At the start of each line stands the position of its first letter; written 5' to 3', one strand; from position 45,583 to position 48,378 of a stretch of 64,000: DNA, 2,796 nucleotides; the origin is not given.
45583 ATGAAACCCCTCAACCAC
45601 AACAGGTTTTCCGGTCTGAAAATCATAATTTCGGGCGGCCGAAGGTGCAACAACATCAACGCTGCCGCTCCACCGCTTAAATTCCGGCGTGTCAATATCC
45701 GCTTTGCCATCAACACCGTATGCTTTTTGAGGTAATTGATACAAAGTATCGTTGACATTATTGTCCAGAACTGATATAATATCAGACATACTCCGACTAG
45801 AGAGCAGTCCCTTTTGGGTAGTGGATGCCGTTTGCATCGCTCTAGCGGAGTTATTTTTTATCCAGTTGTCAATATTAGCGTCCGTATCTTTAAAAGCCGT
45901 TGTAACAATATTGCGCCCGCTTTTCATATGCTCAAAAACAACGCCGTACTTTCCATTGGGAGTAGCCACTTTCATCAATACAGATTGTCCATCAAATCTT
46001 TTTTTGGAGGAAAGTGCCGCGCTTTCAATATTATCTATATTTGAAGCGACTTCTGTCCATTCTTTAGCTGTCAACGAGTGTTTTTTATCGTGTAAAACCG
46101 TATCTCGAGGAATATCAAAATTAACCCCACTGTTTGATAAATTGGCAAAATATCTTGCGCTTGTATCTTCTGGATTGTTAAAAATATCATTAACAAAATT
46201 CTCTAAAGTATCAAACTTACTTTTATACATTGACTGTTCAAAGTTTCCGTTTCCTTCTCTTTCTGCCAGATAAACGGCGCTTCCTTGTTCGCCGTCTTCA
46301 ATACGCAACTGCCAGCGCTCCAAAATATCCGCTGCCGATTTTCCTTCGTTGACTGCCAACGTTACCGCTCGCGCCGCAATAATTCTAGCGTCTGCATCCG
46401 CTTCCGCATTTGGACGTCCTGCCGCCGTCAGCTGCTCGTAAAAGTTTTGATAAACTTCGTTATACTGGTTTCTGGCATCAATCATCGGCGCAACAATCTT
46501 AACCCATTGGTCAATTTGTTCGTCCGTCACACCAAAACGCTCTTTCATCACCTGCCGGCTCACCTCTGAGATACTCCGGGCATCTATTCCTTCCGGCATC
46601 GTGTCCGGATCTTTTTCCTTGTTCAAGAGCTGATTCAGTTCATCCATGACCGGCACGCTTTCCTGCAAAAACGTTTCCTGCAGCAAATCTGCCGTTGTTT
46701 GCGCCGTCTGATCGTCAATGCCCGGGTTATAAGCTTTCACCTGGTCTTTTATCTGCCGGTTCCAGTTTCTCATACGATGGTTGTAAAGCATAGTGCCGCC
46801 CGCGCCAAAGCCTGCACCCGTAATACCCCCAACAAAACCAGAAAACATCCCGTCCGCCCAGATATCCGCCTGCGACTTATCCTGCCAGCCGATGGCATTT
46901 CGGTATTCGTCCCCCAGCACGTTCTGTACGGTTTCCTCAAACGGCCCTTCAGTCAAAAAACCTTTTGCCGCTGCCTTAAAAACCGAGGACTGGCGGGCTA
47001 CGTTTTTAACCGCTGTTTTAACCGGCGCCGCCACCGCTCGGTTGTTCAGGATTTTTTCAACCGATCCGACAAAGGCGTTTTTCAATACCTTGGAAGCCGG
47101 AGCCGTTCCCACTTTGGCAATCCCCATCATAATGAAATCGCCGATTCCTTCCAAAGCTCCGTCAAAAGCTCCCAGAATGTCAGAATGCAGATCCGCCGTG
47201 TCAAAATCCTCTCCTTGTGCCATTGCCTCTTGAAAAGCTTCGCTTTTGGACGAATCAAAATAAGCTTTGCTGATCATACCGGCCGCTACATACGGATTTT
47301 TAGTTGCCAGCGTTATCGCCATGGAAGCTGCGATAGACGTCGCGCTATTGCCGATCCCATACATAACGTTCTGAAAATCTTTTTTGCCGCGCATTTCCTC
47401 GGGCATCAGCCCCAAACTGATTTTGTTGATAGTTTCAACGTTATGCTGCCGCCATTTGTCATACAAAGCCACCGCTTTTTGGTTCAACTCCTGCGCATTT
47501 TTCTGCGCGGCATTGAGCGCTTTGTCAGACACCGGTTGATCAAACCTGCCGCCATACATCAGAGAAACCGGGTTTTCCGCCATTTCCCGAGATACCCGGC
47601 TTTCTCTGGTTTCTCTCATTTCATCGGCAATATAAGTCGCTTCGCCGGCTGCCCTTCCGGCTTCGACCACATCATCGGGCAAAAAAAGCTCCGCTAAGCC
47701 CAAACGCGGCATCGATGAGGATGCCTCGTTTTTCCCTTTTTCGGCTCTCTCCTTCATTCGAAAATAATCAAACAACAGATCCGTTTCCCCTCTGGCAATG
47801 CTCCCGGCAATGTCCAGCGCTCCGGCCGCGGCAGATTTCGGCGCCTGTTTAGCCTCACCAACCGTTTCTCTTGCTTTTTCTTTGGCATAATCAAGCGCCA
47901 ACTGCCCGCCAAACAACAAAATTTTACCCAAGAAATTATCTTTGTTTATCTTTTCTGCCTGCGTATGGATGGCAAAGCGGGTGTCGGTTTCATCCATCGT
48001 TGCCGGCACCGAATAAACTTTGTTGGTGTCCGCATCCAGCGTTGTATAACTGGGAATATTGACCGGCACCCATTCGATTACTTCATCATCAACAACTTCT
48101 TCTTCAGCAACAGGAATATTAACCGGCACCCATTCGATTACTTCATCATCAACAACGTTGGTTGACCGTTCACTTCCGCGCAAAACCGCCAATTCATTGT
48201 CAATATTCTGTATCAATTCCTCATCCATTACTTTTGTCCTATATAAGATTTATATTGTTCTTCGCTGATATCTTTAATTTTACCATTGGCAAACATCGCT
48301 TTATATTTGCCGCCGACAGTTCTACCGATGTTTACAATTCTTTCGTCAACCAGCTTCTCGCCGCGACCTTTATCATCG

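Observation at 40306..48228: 2640-aa polyvalent protein occupying the ejected internal-virion (gp16) slot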

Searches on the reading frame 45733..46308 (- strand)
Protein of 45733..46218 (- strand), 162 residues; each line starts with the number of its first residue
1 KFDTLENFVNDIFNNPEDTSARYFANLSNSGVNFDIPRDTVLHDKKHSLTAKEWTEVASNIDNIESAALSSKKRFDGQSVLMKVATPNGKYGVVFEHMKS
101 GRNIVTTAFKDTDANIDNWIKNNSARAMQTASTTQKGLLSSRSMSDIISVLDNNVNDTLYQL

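Call 41: find_homologous_proteins(query=window:45733-46218:-, max_evalue=0.001)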
Query window:45733-46218:- (162 aa): 2 proteins with E <= 0.001 among 15 candidates.
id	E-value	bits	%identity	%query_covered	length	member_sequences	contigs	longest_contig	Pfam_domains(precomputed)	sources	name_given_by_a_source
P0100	4.0e-65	236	69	100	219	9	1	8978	-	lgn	-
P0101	7.5e-42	161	74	64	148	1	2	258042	-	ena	-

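Call 51: predict_structure(alignment_id=A1)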
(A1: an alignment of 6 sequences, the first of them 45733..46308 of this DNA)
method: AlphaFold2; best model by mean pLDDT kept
length: 192 residues; sequences in the alignment: 6
mean_pLDDT: 71.2   pTM: 0.69
mean pLDDT of the five models: 71.2, 63.2, 62.1, 59.5, 56.6
residues with pLDDT >= 90: 36; 70-90: 83; 50-70: 28; < 50: 45
segments of 3 or more residues with pLDDT < 50: 1-26, 156-168, 188-192
pLDDT, mean of each block of 10 residues (from residue 1): 37 44 55 89 74 84 86 78 92 84 71 91 83 85 89 57 36 68 57 35
secondary structure, 60 per line:
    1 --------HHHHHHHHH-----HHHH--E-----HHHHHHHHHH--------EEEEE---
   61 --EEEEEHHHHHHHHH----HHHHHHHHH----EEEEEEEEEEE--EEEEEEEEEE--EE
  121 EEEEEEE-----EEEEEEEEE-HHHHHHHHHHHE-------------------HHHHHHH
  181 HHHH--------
elements in order: H9-17 H23-26 H35-44 E53-57 E63-67 H68-76 H81-89 E94-104 E107-116 E119-127 E133-141 H143-153 H174-184

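Call 53: search_protein_representatives(alignment_id=A1)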
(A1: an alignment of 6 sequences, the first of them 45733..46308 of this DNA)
Query: 6 sequences, 198 profile positions. Proteins with E-value up to 0.001 (for the whole library): 253; up to 1e-10: 185; up to 1e-30: 47. The best 150 are listed.
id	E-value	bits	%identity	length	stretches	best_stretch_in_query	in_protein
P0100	3.0e-89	314.4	-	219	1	6-197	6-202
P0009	2.4e-86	304.9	-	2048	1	2-197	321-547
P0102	3.8e-81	288.0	-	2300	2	2-197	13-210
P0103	3.9e-76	271.6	-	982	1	21-197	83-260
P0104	1.4e-74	266.5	-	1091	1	4-197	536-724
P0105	4.3e-70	251.9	-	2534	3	29-188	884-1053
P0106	8.6e-69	247.6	-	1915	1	7-197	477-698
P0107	1.2e-59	217.7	-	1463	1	9-197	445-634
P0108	1.3e-59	217.7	-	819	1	7-197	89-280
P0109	1.7e-55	204.2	-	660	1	34-194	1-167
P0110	2.5e-54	200.4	-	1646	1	24-196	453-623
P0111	2.6e-48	180.8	-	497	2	7-192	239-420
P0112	2.7e-47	177.5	-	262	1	34-193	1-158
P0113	3.3e-47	177.2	-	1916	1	23-192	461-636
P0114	4.3e-47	176.8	-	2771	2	31-168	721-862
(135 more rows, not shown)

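Call 55: fold_search(model_id=the predicted structure, library=pdb)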
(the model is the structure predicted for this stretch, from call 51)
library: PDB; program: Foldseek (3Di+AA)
matches with E <= 10: 534; with E <= 0.001: 0
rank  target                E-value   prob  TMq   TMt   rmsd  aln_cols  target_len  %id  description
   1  4orl                  3.0e-02  0.35  0.20  0.29   9.4        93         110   12  Crystal structure of a DUF4783 family protein (BACOVA_04304) from Bacteroides ovatus ATCC 8483 at 1.40 A resolution (released 2014-03-05)
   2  6w3w                  3.9e-02  0.30  0.21  0.32  11.2       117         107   10  An enumerative algorithm for de novo design of proteins with diverse pocket structures (released 2020-04-08)
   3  3u97                  4.4e-02  0.90  0.26  0.55   3.9        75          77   13  1.1 Angstrom-resolution crystal structure of the Brucella abortus ribonuclease toxin, BrnT (released 2012-02-22)
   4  5tph_A                4.4e-02  0.13  0.17  0.22  12.6       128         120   11  Crystal structure of a de novo designed protein homodimer with curved beta-sheet (released 2017-01-25)
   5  3fka_B                6.4e-02  0.16  0.17  0.25  12.1        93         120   10  CRYSTAL STRUCTURE OF A NTF-2 LIKE PROTEIN OF UNKNOWN FUNCTION (SPO1084) FROM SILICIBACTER POMEROYI DSS-3 AT 1.69 A RES (released 2009-02-24)
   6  3fka_A                8.7e-02  0.16  0.19  0.27  10.3        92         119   12  CRYSTAL STRUCTURE OF A NTF-2 LIKE PROTEIN OF UNKNOWN FUNCTION (SPO1084) FROM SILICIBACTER POMEROYI DSS-3 AT 1.69 A RES (released 2009-02-24)
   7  8gqq                  1.0e-01  0.60  0.22  0.40   9.8        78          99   15  The three-dimensional structure of Cystatin A2, a cysteine protease inhibitor from Dictyostelium discoideum (released 2023-09-06)
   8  4ouq                  1.0e-01  0.14  0.17  0.26  10.4        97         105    7  Crystal structure of a DUF4783 family protein (BF1468) from Bacteroides fragilis YCH46 at 1.55 A resolution (released 2014-04-30)
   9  4q53_B                1.1e-01  0.15  0.17  0.26  10.3        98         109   12  Crystal structure of a DUF4783 family protein (BACUNI_04292) from Bacteroides uniformis ATCC 8492 at 1.27 A resolution (released 2014-07-16)
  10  1tp6                  1.2e-01  0.14  0.19  0.25   9.4       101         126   14  1.5 A Crystal Structure of a NTF-2 Like Protein of Unknown Function PA1314 from Pseudomonas aeruginosa (released 2004-08-03)
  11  6p77_B                1.4e-01  0.09  0.16  0.20  12.4       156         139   10  2.5 Angstrom structure of Caci_6494 from Catenulispora Acidiphila (released 2020-06-17)
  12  5tph_B                1.6e-01  0.18  0.17  0.24   8.2        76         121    8  Crystal structure of a de novo designed protein homodimer with curved beta-sheet (released 2017-01-25)
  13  4q53_A                1.7e-01  0.13  0.18  0.27  10.4        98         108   12  Crystal structure of a DUF4783 family protein (BACUNI_04292) from Bacteroides uniformis ATCC 8492 at 1.27 A resolution (released 2014-07-16)
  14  5xbp_C                2.2e-01  0.10  0.16  0.16   9.6        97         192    8  Oxygenase component of 3-nitrotoluene dioxygenase from Diaphorobacter sp. strain DS2 (released 2017-04-19)
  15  6w3g_A                2.4e-01  0.11  0.18  0.26   9.1        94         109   13  Rd1NTF2_04 with long sheet (released 2020-04-15)
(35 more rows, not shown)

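Call 56: search_protein_families(library=pfam, alignment_id=A2, max_evalue=0.001)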
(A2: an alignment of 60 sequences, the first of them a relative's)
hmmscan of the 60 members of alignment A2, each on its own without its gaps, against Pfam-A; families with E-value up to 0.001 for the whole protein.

A. member 1, P0143 (656 aa): 0 families

B. families by the number of members that match (of 60 scanned): 15 families
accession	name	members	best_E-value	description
PF18760.7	ART-PolyVal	13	3e-25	ADP-Ribosyltransferase in polyvalent proteins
PF18798.6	LPD3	4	4.1e-13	Large polyvalent protein-associated domain 3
PF13151.12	DUF3990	4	5e-06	Protein of unknown function (DUF3990)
PF18838.6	LPD23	2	4.5e-23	Large polyvalent protein associated domain 23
PF18819.6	MuF_C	2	6.3e-15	Phage MuF-C-terminal domain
PF18814.6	PBECR5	2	1.8e-13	phage-Barnase-EndoU-ColicinE5/D-RelE like nuclease5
PF18818.7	MPTase-PolyVal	1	7.2e-43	Zincin-like metallopeptidase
PF08401.16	ArdcN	1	1.5e-28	N-terminal domain of anti-restriction factor ArdC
PF18825.6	LPD13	1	6.1e-14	Large polyvalent protein-associated domain 13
PF18809.6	PBECR1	1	1.7e-11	phage-Barnase-EndoU-ColicinE5/D-RelE like nuclease1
PF20573.4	DUF6782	1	3.1e-09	Putative metallopeptidase family (DUF6782)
PF18765.7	Polbeta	1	3.5e-07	Polymerase beta, Nucleotidyltransferase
PF18810.6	PBECR2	1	1.6e-05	phage-Barnase-EndoU-ColicinE5/D-RelE like nuclease2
PF01909.29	NTP_transf_2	1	4.5e-05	Nucleotidyltransferase domain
PF15496.11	DUF4646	1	0.00079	Domain of unknown function (DUF4646)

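Call 78: fold_search(model_id=the predicted structure, library=viral)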
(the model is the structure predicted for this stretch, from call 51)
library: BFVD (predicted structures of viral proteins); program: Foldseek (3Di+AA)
matches with E <= 10: 974; with E <= 0.001: 2
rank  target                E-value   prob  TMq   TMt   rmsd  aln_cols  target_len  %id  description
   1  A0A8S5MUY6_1          5.7e-05  1.00  0.48  0.11   8.3       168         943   12  Nuclease [Myoviridae sp. ctxZR60]
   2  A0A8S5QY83            8.2e-04  1.00  0.35  0.29  10.0       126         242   13  Minor capsid protein [Siphoviridae sp. ctg6Y13]
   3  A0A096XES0            1.4e-03  1.00  0.40  0.17   7.1       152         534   12  Phage MuF C-terminal domain-containing protein [Escherichia phage phi191]
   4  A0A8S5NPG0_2          2.7e-03  0.99  0.45  0.09  15.6       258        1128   12  Crystallin beta/gamma motif-containing protein [Myoviridae sp. ct2th6]
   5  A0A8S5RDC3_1          4.7e-03  0.87  0.36  0.07  18.0       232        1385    9  Crystallin beta/gamma motif-containing protein [virus sp. ctd0M1]
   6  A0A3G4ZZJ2            6.8e-03  0.28  0.16  0.19  17.0       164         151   10  Uncharacterized protein [Edafosvirus sp.]
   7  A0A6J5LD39            2.7e-02  0.99  0.35  0.19   3.7        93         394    9  Uncharacterized protein [uncultured Caudovirales phage]
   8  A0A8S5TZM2            3.4e-02  0.44  0.32  0.30  18.0       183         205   17  Crystallin beta/gamma motif-containing protein [Myoviridae sp. cttph48]
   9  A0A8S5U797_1          3.9e-02  0.84  0.36  0.08  14.3       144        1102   12  Large polyvalent protein-associated domain 3 (Fragment) [Podoviridae sp. ctngc57]
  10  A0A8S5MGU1            9.2e-02  0.93  0.37  0.59   5.5       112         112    6  Uncharacterized protein [Siphoviridae sp. ctcfw7]
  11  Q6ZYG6                1.2e-01  0.28  0.17  0.24  13.0        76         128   14  Uncharacterized protein [Pyrobaculum spherical virus (isolate United States/Yellowstone)]
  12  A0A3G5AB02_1          1.3e-01  0.51  0.23  0.06   5.2        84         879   13  Uncharacterized protein [Hyperionvirus sp.]
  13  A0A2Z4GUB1            1.3e-01  0.16  0.19  0.20   6.3        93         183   15  (no name in the UniProt tables at hand)
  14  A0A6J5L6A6            1.5e-01  0.28  0.29  0.06  12.4       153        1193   11  Uncharacterized protein [uncultured Caudovirales phage]
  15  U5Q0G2                1.6e-01  0.60  0.31  0.47   4.9        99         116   15  Uncharacterized protein [Bacillus phage Slash]
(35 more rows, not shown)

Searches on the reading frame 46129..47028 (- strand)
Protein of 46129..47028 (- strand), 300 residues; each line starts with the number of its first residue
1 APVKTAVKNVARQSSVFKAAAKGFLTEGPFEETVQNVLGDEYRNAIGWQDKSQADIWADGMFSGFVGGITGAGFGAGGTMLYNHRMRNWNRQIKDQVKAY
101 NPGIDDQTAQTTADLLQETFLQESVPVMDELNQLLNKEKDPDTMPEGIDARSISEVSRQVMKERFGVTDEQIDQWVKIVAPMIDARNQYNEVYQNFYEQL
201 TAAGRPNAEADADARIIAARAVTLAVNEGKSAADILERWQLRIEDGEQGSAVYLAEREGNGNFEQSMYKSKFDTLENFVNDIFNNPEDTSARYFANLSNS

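Call 10: search_protein_families(library=pfam, proteins=[window:46129-47028:-], max_evalue=10)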
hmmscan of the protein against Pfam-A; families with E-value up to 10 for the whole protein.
window:46129-47028:- (300 aa): 3 families
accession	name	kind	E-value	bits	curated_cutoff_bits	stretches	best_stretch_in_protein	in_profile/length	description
PF02696.19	SelO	-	0.0076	15.5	22.8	1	157-274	330-444/466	Protein adenylyltransferase SelO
PF05227.19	CHASE3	-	0.018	15.3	28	1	157-189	64-97/138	CHASE3 domain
PF05300.16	MIC19_MIC25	-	0.062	14.2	33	1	105-202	55-141/168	MICOS complex subunit MIC19/MIC25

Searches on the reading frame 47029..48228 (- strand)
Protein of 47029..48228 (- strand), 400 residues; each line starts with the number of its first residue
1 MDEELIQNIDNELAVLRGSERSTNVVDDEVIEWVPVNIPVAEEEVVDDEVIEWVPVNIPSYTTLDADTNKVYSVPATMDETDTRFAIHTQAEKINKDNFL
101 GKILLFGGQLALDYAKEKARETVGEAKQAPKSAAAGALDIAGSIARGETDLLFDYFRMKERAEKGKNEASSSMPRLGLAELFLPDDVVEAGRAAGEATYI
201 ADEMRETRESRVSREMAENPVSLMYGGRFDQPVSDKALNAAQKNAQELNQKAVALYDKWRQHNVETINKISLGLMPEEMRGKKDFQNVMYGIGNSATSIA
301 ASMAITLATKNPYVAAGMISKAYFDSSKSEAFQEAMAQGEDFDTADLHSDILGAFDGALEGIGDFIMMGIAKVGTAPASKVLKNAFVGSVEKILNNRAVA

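Call 10: search_protein_families(library=pfam, proteins=[window:47029-48228:-], max_evalue=10)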
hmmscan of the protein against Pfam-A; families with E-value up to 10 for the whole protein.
window:47029-48228:- (400 aa): 1 family
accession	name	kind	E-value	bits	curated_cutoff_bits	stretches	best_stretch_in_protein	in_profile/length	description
PF15825.10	FAM25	-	0.14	12.9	27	0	233-253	19-39/65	FAM25 family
